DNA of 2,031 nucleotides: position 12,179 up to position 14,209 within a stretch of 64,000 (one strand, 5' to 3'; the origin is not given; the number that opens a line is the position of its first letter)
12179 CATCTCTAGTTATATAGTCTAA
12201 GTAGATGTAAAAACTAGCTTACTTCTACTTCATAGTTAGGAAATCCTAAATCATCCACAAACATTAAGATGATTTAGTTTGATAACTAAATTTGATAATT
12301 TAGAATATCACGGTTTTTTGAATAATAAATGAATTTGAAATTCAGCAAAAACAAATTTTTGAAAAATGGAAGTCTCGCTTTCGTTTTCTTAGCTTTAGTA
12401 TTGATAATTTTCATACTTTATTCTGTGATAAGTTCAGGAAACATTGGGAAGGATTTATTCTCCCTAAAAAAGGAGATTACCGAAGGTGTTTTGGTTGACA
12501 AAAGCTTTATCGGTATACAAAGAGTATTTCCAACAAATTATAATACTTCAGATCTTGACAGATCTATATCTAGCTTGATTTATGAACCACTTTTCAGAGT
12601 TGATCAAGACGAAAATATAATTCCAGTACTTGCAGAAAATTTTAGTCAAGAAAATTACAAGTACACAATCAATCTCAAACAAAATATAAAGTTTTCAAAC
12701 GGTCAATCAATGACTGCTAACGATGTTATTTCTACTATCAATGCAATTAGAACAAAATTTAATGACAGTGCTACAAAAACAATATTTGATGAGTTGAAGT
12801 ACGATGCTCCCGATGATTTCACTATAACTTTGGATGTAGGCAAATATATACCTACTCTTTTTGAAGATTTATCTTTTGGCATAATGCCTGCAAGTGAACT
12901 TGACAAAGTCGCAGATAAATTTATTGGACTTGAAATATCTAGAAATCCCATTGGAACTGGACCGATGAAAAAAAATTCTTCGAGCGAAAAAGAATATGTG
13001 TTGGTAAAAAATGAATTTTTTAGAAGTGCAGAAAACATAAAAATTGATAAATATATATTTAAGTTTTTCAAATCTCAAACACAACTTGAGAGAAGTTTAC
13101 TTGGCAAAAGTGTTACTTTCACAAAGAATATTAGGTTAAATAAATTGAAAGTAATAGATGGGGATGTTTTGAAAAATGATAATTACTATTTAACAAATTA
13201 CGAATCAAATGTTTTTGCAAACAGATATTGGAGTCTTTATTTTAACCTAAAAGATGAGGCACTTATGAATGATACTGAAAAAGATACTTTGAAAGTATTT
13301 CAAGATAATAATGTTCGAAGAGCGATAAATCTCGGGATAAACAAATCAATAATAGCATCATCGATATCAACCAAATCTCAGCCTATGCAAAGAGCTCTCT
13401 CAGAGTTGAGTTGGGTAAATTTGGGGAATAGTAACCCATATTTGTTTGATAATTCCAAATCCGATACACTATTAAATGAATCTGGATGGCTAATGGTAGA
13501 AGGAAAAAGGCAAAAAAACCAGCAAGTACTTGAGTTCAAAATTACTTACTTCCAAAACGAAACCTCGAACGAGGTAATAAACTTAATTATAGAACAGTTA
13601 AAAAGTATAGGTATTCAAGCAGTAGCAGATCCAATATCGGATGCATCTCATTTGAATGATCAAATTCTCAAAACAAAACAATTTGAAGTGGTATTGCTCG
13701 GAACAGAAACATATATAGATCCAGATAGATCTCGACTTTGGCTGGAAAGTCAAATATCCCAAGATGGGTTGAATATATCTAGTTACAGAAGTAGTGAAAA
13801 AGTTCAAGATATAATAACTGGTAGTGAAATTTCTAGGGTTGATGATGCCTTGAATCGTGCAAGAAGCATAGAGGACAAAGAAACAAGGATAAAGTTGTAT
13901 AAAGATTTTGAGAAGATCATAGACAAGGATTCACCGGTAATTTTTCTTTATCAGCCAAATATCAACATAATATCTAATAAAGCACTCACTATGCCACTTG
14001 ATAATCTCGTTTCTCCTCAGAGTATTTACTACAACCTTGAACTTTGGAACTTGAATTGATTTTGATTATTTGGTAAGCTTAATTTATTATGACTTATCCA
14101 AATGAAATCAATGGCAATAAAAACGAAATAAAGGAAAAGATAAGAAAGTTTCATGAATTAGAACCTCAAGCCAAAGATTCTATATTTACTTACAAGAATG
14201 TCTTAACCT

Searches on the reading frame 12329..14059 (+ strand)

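Call 100: search_protein_families(library=pfam, proteins=[window:12329-14059:+], max_evalue=0.00001)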
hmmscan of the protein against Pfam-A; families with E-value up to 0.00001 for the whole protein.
window:12329-14059:+ (576 aa): 1 family
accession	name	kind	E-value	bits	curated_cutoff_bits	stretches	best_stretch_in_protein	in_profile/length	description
PF00496.27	SBP_bac_5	-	6.5e-41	141.1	32.4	1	97-466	2-354/368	Bacterial extracellular solute-binding proteins, family 5 Middle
